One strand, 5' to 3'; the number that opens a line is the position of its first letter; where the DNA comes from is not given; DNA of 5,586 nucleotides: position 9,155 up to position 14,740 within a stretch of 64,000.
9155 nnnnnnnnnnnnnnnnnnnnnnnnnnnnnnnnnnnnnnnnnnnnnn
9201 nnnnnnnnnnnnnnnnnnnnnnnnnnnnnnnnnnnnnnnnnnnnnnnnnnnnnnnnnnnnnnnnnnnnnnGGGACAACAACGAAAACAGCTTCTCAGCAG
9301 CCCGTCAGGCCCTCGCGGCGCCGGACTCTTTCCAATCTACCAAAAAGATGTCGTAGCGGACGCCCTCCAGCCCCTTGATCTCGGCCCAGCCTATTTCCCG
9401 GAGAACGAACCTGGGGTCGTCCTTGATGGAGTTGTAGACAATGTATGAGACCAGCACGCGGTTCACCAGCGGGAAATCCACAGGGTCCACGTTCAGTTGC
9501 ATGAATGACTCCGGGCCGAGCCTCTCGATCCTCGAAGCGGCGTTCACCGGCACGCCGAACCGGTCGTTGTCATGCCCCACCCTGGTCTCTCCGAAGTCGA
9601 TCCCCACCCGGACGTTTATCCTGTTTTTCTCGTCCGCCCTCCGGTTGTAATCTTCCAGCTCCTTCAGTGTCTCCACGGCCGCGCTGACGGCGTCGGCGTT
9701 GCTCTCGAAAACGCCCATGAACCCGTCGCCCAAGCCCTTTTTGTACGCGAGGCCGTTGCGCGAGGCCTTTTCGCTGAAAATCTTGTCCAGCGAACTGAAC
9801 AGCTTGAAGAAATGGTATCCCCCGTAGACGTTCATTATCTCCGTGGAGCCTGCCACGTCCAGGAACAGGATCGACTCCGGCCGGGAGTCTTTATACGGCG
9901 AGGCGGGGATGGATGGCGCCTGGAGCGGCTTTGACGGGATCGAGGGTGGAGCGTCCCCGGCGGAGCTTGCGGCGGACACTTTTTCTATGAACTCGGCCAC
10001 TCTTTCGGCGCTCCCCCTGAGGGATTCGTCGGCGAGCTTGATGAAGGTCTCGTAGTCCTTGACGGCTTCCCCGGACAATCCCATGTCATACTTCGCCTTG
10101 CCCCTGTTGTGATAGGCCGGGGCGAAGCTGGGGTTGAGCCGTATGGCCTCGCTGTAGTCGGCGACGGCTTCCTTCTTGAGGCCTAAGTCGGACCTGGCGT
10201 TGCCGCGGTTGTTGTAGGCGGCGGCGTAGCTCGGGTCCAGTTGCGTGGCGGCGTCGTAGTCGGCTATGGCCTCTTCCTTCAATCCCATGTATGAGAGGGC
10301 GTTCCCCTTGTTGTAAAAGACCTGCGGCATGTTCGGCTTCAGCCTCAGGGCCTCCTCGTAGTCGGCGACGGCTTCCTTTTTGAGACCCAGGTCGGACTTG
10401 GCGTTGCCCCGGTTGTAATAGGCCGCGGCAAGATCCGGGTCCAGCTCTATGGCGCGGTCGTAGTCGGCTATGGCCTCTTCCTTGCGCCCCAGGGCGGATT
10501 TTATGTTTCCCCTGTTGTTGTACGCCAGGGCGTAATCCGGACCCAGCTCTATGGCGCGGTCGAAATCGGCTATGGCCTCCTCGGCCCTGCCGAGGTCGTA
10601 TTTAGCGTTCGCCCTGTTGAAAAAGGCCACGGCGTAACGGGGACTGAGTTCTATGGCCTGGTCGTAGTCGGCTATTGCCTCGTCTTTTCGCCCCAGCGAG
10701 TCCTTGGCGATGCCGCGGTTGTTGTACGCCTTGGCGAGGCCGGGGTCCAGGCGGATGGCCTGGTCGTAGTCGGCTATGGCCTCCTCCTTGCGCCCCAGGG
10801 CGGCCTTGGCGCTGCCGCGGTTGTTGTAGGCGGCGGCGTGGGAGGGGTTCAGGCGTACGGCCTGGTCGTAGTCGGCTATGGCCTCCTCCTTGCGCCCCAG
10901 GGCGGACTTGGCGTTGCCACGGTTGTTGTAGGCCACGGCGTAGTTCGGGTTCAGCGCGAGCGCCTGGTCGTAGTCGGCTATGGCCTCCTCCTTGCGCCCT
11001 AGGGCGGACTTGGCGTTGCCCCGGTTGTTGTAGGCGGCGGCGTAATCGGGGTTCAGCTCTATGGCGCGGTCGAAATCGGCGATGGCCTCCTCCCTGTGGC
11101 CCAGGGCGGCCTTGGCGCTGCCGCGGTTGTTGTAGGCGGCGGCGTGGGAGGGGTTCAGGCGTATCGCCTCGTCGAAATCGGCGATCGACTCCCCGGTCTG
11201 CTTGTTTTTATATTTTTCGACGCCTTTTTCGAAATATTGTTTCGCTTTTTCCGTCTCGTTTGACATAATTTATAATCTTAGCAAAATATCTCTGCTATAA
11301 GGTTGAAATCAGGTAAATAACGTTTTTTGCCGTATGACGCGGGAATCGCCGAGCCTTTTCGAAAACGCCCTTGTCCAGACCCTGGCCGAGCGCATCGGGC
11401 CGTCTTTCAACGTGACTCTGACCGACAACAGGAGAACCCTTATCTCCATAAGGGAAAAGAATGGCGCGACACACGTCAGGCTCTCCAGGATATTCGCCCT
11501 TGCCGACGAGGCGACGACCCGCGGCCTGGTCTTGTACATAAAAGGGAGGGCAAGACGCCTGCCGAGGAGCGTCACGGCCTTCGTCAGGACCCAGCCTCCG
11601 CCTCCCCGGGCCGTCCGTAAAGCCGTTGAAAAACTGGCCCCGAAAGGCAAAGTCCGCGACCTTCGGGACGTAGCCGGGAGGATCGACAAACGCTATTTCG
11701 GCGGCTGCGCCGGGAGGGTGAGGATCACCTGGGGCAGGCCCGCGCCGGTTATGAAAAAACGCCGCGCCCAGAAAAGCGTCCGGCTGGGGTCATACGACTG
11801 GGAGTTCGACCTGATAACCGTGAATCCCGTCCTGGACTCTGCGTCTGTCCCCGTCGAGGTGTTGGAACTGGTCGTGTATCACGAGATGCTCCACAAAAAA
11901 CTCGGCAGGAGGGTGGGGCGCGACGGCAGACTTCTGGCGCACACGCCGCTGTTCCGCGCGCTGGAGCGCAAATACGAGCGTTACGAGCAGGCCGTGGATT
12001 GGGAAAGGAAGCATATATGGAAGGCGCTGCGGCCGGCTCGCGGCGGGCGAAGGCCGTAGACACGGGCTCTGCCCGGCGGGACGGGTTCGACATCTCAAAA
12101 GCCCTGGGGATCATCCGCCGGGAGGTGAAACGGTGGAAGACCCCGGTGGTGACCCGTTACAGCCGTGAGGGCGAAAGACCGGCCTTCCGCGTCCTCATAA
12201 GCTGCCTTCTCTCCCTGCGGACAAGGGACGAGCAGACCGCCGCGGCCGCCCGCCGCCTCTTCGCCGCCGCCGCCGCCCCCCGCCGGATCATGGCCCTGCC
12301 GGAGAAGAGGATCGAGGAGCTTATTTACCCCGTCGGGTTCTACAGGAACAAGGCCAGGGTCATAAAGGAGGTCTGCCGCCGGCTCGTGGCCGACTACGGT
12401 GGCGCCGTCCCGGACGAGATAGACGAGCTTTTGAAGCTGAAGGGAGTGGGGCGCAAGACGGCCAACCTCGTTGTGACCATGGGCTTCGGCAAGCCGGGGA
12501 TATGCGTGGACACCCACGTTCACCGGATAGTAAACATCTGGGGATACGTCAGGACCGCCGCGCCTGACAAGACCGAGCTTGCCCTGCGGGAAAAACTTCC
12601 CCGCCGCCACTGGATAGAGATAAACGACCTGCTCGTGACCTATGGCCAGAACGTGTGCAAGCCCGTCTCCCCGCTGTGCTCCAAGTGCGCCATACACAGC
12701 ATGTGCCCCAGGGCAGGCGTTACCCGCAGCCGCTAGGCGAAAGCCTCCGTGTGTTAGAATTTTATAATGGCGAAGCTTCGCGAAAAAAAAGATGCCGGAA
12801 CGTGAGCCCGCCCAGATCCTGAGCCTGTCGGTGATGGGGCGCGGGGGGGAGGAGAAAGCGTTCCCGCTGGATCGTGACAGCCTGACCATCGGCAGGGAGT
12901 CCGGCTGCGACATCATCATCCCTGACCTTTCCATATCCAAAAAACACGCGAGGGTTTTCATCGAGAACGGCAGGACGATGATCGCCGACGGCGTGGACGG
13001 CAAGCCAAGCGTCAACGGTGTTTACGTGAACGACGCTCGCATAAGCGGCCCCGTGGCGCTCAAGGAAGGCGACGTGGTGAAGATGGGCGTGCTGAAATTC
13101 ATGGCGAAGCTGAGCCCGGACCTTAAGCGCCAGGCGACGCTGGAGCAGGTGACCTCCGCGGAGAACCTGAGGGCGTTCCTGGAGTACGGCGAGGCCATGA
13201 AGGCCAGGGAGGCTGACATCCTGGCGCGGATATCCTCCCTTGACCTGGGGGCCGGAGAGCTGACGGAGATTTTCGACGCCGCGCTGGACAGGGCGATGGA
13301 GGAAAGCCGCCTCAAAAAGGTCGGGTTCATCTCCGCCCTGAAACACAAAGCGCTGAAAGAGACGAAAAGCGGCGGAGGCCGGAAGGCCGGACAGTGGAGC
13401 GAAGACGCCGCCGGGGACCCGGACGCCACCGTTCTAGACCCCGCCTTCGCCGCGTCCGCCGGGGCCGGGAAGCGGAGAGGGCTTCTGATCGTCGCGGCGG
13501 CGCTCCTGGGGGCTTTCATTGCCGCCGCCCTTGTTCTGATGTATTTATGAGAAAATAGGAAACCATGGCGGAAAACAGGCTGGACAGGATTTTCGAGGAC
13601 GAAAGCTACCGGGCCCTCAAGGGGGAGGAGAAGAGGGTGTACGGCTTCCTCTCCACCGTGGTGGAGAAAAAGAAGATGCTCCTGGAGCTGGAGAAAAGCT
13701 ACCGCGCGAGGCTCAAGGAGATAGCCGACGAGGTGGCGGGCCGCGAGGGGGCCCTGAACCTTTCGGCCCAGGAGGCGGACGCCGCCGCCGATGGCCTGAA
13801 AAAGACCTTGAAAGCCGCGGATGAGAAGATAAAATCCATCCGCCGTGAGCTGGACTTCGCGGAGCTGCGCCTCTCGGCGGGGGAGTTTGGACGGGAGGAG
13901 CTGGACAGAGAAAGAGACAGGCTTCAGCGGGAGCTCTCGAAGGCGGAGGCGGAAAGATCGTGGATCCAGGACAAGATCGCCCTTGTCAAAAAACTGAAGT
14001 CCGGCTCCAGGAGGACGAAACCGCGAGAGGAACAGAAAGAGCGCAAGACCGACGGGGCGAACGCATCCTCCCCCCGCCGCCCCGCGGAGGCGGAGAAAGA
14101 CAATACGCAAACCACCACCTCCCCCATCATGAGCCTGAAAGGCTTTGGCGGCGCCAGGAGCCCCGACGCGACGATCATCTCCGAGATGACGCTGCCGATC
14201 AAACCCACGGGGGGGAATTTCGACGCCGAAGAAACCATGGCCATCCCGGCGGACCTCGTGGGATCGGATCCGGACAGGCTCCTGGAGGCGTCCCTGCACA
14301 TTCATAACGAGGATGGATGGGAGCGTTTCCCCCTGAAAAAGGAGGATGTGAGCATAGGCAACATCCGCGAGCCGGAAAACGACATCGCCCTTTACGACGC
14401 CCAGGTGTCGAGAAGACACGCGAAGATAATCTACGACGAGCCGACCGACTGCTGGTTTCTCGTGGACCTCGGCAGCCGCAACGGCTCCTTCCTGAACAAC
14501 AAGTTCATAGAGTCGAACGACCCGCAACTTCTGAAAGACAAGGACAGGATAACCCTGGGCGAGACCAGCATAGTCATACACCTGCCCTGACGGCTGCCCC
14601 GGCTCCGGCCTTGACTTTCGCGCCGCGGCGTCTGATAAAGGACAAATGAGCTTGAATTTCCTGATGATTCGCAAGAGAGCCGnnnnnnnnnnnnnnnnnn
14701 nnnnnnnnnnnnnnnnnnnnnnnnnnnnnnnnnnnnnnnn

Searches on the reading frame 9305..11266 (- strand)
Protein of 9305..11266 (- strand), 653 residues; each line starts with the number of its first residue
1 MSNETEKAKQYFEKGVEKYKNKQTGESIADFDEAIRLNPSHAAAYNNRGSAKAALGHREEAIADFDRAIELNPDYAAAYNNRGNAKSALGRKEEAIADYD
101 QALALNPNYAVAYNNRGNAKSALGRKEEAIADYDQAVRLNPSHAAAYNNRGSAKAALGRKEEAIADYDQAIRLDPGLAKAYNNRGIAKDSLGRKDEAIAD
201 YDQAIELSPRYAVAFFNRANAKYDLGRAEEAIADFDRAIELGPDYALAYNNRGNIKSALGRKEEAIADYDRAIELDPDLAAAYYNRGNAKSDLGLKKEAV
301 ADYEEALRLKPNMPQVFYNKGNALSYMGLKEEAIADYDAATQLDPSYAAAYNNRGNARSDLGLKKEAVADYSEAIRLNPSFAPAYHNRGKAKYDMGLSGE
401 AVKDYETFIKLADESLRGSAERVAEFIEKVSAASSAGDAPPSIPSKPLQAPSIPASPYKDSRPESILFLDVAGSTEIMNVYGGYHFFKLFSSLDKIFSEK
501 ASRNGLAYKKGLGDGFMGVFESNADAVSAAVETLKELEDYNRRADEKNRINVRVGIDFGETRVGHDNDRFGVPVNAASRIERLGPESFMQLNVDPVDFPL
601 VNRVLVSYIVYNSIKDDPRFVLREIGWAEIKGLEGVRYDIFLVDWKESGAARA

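Call 38: search_protein_families(library=pfam, proteins=[window:9305-11266:-], max_evalue=0.01)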
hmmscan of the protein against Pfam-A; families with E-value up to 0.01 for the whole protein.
window:9305-11266:- (653 aa): 23 families
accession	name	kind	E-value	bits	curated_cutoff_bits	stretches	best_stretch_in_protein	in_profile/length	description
PF00515.34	TPR_1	-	7.6e-100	323.5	27.8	11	246-278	1-33/34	Tetratricopeptide repeat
PF13414.12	TPR_11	-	5.7e-89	292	26.8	11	253-294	1-42/42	TPR repeat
PF13181.12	TPR_8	-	2.1e-79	255.4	25.7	10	248-278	3-33/34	Tetratricopeptide repeat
PF07719.23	TPR_2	-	2.2e-76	246.2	27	10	246-278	1-33/34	Tetratricopeptide repeat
PF13431.12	TPR_17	-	4e-56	183.1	24.4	7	65-97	2-34/34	Tetratricopeptide repeat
PF13432.12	TPR_16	-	1.1e-45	154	32.7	5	116-176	3-63/65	Tetratricopeptide repeat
PF13371.12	TPR_9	-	3.2e-34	117.2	35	7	127-176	12-61/73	Tetratricopeptide repeat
PF13424.12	TPR_12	-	6.2e-33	113.3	30.1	6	213-276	4-75/77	Tetratricopeptide repeat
PF13428.12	TPR_14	-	1.5e-27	93.7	23.5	0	44-83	3-42/44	Tetratricopeptide repeat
PF13374.12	TPR_10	-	1.5e-25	88.8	27.5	1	76-105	2-31/42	Tetratricopeptide repeat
PF03704.23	BTAD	-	1.2e-23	84.5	22.1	4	112-172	64-124/146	Bacterial transcriptional activator domain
PF01239.28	PPTA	-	2.3e-16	58.8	29.5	0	59-83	2-26/32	Protein prenyltransferase alpha subunit repeat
PF13174.12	TPR_6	-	7.1e-15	55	26.3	0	214-240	2-28/33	Tetratricopeptide repeat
PF14559.12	TPR_19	-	1.7e-10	41.5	25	1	194-246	7-59/68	Tetratricopeptide repeat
PF00211.25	Guanylate_cyc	-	1.2e-09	38.4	21.9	1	465-586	10-142/183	Adenylate and Guanylate cyclase catalytic domain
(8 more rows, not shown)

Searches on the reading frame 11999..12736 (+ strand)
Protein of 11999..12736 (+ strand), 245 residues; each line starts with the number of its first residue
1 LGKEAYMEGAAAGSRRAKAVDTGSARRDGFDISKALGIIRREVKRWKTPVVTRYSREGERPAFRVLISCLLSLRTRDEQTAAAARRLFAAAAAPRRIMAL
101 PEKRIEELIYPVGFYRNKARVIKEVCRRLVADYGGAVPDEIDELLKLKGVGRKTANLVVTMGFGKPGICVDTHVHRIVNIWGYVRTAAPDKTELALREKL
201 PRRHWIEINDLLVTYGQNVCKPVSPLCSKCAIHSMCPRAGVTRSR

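Call 52: search_protein_families(library=pfam, proteins=[window:11999-12736:+], max_evalue=0.0001)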
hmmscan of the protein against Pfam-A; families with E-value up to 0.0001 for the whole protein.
window:11999-12736:+ (245 aa): 2 families
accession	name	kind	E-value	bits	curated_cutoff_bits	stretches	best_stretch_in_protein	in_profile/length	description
PF00730.31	HhH-GPD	-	9.7e-23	81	26.2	1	67-201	1-107/108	HhH-GPD superfamily base excision DNA repair protein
PF00633.29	HHH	-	3e-07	30.4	24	1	133-158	2-27/30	Helix-hairpin-helix motif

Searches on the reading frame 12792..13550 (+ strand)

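Call 52: search_protein_families(library=pfam, proteins=[window:12792-13550:+], max_evalue=0.0001)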
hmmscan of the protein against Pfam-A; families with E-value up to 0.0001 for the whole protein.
window:12792-13550:+ (252 aa): 2 families
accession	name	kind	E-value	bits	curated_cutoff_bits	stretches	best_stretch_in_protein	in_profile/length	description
PF00498.31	FHA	-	2.4e-16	60.3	20.7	1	32-99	2-67/67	FHA domain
PF16697.10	Yop-YscD_cpl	-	1.7e-11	44.7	33.2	1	22-104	10-89/94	Inner membrane component of T3SS, cytoplasmic domain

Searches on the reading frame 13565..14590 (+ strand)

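Call 52: search_protein_families(library=pfam, proteins=[window:13565-14590:+], max_evalue=0.0001)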
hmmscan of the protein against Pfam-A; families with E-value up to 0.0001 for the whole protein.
window:13565-14590:+ (341 aa): 2 families
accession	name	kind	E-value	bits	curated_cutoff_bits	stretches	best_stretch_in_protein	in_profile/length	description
PF00498.31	FHA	-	8.1e-19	68.3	20.7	1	268-332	5-67/67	FHA domain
PF16697.10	Yop-YscD_cpl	-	3e-12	47.1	33.2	1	254-337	11-89/94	Inner membrane component of T3SS, cytoplasmic domain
